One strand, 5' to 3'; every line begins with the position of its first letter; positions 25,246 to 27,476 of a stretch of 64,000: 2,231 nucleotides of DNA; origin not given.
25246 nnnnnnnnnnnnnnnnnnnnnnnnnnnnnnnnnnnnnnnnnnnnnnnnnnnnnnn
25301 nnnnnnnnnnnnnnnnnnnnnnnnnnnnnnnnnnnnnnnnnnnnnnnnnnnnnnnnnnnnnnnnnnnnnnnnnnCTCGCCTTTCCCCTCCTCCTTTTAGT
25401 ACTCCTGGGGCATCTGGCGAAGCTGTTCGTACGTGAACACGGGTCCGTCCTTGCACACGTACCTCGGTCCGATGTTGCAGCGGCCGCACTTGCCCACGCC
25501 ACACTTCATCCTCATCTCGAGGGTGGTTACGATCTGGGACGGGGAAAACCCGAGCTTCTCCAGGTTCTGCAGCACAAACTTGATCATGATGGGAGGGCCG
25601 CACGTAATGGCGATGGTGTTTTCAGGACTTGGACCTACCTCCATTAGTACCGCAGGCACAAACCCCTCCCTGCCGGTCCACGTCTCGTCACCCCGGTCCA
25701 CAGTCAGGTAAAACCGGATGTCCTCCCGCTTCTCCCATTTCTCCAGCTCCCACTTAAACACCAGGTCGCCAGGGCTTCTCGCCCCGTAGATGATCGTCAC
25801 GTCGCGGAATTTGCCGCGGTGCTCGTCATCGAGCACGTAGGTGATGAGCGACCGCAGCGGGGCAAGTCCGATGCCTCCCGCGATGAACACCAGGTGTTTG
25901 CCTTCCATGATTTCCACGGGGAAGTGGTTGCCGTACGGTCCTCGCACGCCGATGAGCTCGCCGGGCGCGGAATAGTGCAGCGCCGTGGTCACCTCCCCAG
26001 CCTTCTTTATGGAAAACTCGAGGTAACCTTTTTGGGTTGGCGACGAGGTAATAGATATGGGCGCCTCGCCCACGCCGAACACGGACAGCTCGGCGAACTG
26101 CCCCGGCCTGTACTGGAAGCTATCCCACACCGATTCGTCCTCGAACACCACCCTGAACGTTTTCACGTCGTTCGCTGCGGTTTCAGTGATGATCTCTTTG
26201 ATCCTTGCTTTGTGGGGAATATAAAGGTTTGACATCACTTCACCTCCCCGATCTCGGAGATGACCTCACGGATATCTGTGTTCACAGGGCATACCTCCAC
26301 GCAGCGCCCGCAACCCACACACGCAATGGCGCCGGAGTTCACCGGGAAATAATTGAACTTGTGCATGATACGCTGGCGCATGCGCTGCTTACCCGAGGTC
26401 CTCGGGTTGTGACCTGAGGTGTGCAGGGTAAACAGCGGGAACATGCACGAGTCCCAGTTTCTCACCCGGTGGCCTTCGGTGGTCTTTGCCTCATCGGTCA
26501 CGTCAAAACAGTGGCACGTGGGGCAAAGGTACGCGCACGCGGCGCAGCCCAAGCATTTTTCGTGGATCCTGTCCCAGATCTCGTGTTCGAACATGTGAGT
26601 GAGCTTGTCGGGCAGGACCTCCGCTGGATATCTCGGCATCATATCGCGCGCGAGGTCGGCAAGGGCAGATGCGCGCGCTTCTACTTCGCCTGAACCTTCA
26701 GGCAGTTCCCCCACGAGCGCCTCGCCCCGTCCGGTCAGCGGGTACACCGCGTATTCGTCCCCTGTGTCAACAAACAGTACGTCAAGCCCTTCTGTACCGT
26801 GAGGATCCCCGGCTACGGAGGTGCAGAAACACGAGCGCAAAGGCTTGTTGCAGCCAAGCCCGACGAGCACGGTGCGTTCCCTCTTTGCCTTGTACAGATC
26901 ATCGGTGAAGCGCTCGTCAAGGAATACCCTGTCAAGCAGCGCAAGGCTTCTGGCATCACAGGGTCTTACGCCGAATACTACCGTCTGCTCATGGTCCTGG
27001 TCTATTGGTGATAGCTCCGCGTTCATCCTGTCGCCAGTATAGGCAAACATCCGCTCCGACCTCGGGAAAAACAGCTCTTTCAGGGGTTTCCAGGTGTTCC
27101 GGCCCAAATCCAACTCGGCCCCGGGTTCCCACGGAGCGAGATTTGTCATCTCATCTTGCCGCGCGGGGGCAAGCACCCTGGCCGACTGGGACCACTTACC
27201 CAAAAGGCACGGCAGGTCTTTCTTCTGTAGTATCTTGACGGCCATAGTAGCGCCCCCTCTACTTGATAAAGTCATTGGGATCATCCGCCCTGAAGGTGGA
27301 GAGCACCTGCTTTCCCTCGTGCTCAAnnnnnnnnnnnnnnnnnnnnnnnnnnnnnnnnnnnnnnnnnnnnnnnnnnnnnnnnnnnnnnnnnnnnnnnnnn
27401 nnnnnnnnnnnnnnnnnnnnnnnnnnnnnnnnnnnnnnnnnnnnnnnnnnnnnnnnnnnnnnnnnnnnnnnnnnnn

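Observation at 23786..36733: MetFV fused into an unusually elaborate HdrL/MvhD/Nfn-like module without HdrB, directly upstream of the CODH/ACS operon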

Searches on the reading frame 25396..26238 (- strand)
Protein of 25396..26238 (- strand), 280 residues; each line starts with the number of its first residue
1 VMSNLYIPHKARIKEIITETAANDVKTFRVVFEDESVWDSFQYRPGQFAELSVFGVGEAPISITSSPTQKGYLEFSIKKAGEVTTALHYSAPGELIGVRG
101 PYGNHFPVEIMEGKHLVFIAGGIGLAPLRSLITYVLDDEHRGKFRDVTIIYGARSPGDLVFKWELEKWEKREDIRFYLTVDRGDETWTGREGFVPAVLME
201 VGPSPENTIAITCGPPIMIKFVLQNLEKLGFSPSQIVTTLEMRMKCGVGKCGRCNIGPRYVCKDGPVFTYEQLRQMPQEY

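Call 3: search_protein_families(library=pfam, proteins=[window:25396-26238:-], max_evalue=0.01)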
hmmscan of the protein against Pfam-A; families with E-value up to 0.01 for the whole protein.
window:25396-26238:- (280 aa): 4 families
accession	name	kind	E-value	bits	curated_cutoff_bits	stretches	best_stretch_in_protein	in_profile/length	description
PF00175.26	NAD_binding_1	-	1.6e-19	71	22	1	118-222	1-107/109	Oxidoreductase NAD-binding domain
PF10418.14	DHODB_Fe-S_bind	-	3.9e-11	42.9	23.9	1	241-273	1-40/41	Iron-sulfur cluster binding domain of dihydroorotate dehydrogenase B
PF00970.30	FAD_binding_6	-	3.3e-06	27.8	21.1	1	20-104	9-96/99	Oxidoreductase FAD-binding domain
PF08030.17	NAD_binding_6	-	0.0011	19.5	22.2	0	114-181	2-77/156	Ferric reductase NAD binding domain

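Call 31: search_protein_families(library=ncbifam, proteins=[window:25396-26238:-], max_evalue=0.001)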
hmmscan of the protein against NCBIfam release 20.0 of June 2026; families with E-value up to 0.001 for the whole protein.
window:25396-26238:- (280 aa): 27 families (the best 25 are shown)
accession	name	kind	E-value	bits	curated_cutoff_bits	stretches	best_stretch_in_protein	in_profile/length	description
NF006220.0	PRK08345.1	subfamily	4.4e-82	275.6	395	1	3-270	5-284/294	cytochrome-c3 hydrogenase subunit gamma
NF040835.1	sulfhyd_HydG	equivalog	3.2e-70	236.7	650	1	3-273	12-284/292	NADPH-dependent hydrogenase/sulfhydrogenase 1 subunit gamma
NF040830.1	sulfhyd_ShyC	equivalog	2e-64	217.6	600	2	4-167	2-159/288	NAD(P)-dependent hydrogenase/sulfhydrogenase 2 subunit gamma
TIGR02911.1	sulfite_red_B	equivalog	5.4e-61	206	288.6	1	4-275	1-258/261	anaerobic sulfite reductase subunit AsrB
NF000796.0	PRK00054.1-1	equivalog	6.8e-50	169.7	224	1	8-275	3-237/254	dihydroorotate dehydrogenase electron transfer subunit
NF000798.0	PRK00054.1-3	equivalog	1.5e-23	83.7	219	1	36-272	24-241/244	dihydroorotate dehydrogenase electron transfer subunit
NF058606.1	GlBtMonoRdsGbcB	equivalog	1e-21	77.2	500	1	9-232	14-238/362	glycine betaine monooxygenase reductase subunit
NF000799.0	PRK00054.1-4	equivalog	1.7e-21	76.5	314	1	26-271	18-254/258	dihydroorotate dehydrogenase electron transfer subunit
NF004862.0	PRK06222.1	subfamily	3e-21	76.2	220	1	42-269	27-244/281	sulfide/dihydroorotate dehydrogenase-like FAD/NAD-binding protein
NF009414.0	PRK12778.1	equivalog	4.8e-20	71.4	1103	1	26-272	13-247/752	bifunctional dihydroorotate dehydrogenase B NAD binding subunit/NADPH-dependent glutamate synthase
NF040810.1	BenC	equivalog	1.5e-19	70.4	430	1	21-235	113-324/333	benzoate 1,2-dioxygenase electron transfer component BenC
NF045803.1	MethMoxFADbindMmoC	equivalog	9e-19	67.4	500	1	20-236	117-335/343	aromatic/alkene monooxygenase hydroxylase FAD-binding subunit MmoC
TIGR01941.1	nqrF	equivalog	1.4e-18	67.1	295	1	79-237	238-399/405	NADH:ubiquinone reductase (Na(+)-transporting) subunit F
NF000797.0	PRK00054.1-2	equivalog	2.1e-18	66.6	270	1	27-270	29-262/267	dihydroorotate dehydrogenase electron transfer subunit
NF005963.0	PRK08051.1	equivalog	6.5e-16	58.3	230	1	22-226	13-214/233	NAD(P)H-flavin reductase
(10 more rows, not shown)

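Call 45: search_solved_structures(query=window:25396-26238:-, max_evalue=1e-10)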
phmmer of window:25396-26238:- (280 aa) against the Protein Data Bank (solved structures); distinct sequences matched with E-value up to 1e-10: 31.
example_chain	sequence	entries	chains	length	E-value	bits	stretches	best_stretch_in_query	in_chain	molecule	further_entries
9nez_C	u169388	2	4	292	2.9e-70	239.7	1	4-274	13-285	Sulfhydrogenase 1 subunit gamma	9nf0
2eix_A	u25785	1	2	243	3.5e-18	68.8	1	60-235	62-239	NADH-cytochrome b5 reductase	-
7qty_A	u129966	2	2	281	8.3e-17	64.3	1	88-236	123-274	Na(+)-translocating NADH-quinone reductase subunit F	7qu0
5ksw_B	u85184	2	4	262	6.6e-16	61.3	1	14-273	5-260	Dihydroorotate dehydrogenase B (NAD(+)), electron transfer subunit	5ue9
7qu3_A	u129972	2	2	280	1.3e-15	60.4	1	80-236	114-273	Na(+)-translocating NADH-quinone reductase subunit F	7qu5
4ylf_A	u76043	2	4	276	7.4e-15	57.9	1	39-273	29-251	Dihydroorotate dehydrogenase B (NAD(+)), electron transfer subunit homolog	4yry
1ep3_B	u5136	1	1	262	8.9e-15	57.6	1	28-273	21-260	DIHYDROOROTATE DEHYDROGENASE B (PYRK SUBUNIT)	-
1ep1_B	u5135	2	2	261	9.7e-15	57.5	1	28-273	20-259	DIHYDROOROTATE DEHYDROGENASE B (PYRK SUBUNIT)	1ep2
1cnf_A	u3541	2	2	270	2.1e-14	56.4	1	111-232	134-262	NITRATE REDUCTASE | NADH-DEPENDENT NITRATE REDUCTASE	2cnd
7rom_A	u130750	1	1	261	2.3e-14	56.2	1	69-241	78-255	NADH-cytochrome b5 reductase 1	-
5yly_A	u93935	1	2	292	4.8e-14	55.2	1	100-234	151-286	Nitrate reductase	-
1i7p_A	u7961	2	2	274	3.9e-13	52.2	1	113-233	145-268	NADH-CYTOCHROME B5 REDUCTASE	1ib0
1qx4_A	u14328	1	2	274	4e-13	52.2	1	113-233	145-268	NADH-cytochrome b5 reductase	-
1cne_A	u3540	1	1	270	5.2e-13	51.8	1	111-232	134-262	NITRATE REDUCTASE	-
2r6h_A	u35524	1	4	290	7.5e-13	51.3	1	85-232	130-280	NADH:ubiquinone oxidoreductase, Na translocating, F subunit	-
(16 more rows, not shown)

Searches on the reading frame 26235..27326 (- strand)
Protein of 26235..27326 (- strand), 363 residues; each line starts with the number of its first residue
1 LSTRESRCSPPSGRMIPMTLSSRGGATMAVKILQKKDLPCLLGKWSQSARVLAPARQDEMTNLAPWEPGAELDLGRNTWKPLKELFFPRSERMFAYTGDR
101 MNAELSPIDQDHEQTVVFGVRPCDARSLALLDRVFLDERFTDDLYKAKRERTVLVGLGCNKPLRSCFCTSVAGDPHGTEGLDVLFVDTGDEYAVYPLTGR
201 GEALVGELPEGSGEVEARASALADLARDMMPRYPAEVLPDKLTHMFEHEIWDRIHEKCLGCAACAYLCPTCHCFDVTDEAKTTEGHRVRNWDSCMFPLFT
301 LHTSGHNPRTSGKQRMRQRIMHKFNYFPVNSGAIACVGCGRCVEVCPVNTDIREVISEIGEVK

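Call 3: search_protein_families(library=pfam, proteins=[window:26235-27326:-], max_evalue=0.01)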
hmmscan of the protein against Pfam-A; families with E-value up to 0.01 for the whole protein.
window:26235-27326:- (363 aa): 15 families
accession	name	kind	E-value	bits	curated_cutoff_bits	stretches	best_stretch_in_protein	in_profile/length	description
PF17179.9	Fer4_22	-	3.4e-33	114.8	27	1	257-349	1-94/95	4Fe-4S dicluster domain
PF12838.12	Fer4_7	-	9.9e-09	36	27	2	333-349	35-51/52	4Fe-4S dicluster domain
PF00037.32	Fer4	-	9.7e-08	32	21.1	1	336-349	8-21/24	4Fe-4S binding domain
PF14697.11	Fer4_21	-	4.4e-07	30.4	35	2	335-350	40-55/59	4Fe-4S dicluster domain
PF13237.11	Fer4_10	-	9.4e-07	29.1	25.5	1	334-350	7-26/53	4Fe-4S dicluster domain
PF13183.11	Fer4_8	-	1.8e-06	28.8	27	1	256-349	3-67/68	4Fe-4S dicluster domain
PF13484.11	Fer4_16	-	3.9e-06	28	30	1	336-349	53-66/66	4Fe-4S double cluster binding domain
PF25160.1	LdpA_Fe-S-bd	-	3.9e-06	27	27.6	1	335-350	27-42/49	LdpA Fe-S cluster-binding domain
PF13746.11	Fer4_18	-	5.7e-06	26.9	27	1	315-354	40-79/114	4Fe-4S dicluster domain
PF13187.11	Fer4_9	-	9.3e-06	26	27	1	257-349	1-50/52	4Fe-4S dicluster domain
PF12797.12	Fer4_2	-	2e-05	24.7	24.5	1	335-348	9-22/22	4Fe-4S binding domain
PF12798.12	Fer4_3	-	0.00016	22.7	27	1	336-349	1-14/15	4Fe-4S binding domain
PF13534.11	Fer4_17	-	0.0011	19.9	22.2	0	257-349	1-59/61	4Fe-4S dicluster domain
PF12837.12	Fer4_6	-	0.0025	18.1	25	1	335-349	8-22/24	4Fe-4S binding domain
PF12800.12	Fer4_4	-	0.0039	17.9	24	0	335-348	3-16/17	4Fe-4S binding domain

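Call 31: search_protein_families(library=ncbifam, proteins=[window:26235-27326:-], max_evalue=0.001)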
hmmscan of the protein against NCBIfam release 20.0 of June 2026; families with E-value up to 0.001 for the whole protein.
window:26235-27326:- (363 aa): 21 families
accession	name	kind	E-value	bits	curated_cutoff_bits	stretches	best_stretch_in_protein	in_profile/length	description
NF040829.1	sulfhyd_ShyB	equivalog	4.3e-48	164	690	1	33-361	6-331/334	NAD(P)-dependent hydrogenase/sulfhydrogenase 2 subunit beta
NF040833.1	sulfhyd_HydB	equivalog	3.5e-45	154.4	750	1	78-355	53-331/367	NADPH-dependent hydrogenase/sulfhydrogenase 1 subunit beta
TIGR02910.1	sulfite_red_A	equivalog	3.1e-43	148.3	323.15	1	81-357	61-324/334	anaerobic sulfite reductase subunit AsrA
TIGR01971.1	NuoI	subfamily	1.4e-07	31.2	113.05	0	307-349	18-57/121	NADH-quinone oxidoreductase, chain I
NF004537.0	PRK05888.1-3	equivalog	2.5e-06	27.1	163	0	321-350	57-84/204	NADH-quinone oxidoreductase subunit NuoI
NF038196.1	ferrodoxin_EFR1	subfamily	4.1e-06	27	75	0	320-349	173-199/242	EFR1 family ferrodoxin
NF004546.0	PRK05888.3-3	equivalog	2.8e-05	23.6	260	0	254-284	62-92/196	NADH-quinone oxidoreductase subunit NuoI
NF009053.0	PRK12387.1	subfamily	3e-05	23.9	204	0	254-296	36-77/180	formate hydrogenlyase complex iron-sulfur subunit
NF040864.1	HgcB_ferredoxin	equivalog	4.9e-05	23.1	99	0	335-349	15-29/93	mercury methylation ferredoxin HgcB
NF004540.0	PRK05888.2-1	equivalog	6.1e-05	22.6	215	0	224-280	14-67/139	NADH-quinone oxidoreductase subunit NuoI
NF004541.0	PRK05888.2-2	equivalog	6.4e-05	22.8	217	0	254-296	59-98/168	NADH-quinone oxidoreductase subunit NuoI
TIGR02745.1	ccoG_rdxA_fixG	equivalog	7.2e-05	21.9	316.7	1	318-354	214-251/435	cytochrome c oxidase accessory protein CcoG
TIGR02936.1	fdxN_nitrog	equivalog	8e-05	22.7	80.55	0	335-349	22-36/91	ferredoxin III, nif-specific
NF041837.1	rnfC_Methano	equivalog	8.7e-05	21.5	650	0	331-349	355-373/438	Rnf electron transport complex subunit RnfC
NF004914.0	PRK06273.1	equivalog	0.00011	22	163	0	314-350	31-67/167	ferredoxin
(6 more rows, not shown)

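Call 44: search_solved_structures(query=window:26235-27326:-, max_evalue=0.001)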
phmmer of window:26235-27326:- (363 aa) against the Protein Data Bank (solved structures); distinct sequences matched with E-value up to 0.001: 3.
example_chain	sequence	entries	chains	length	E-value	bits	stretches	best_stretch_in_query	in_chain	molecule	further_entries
9nez_B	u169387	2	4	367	7.5e-43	150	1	77-351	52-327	Sulfhydrogenase 1 subunit beta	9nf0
9t1s_M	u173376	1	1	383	1.3e-05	27.5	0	249-277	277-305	formate dehydrogenase (coenzyme F420)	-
8rvu_E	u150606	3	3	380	1.8e-05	27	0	224-276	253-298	Formate dehydrogenase, beta subunit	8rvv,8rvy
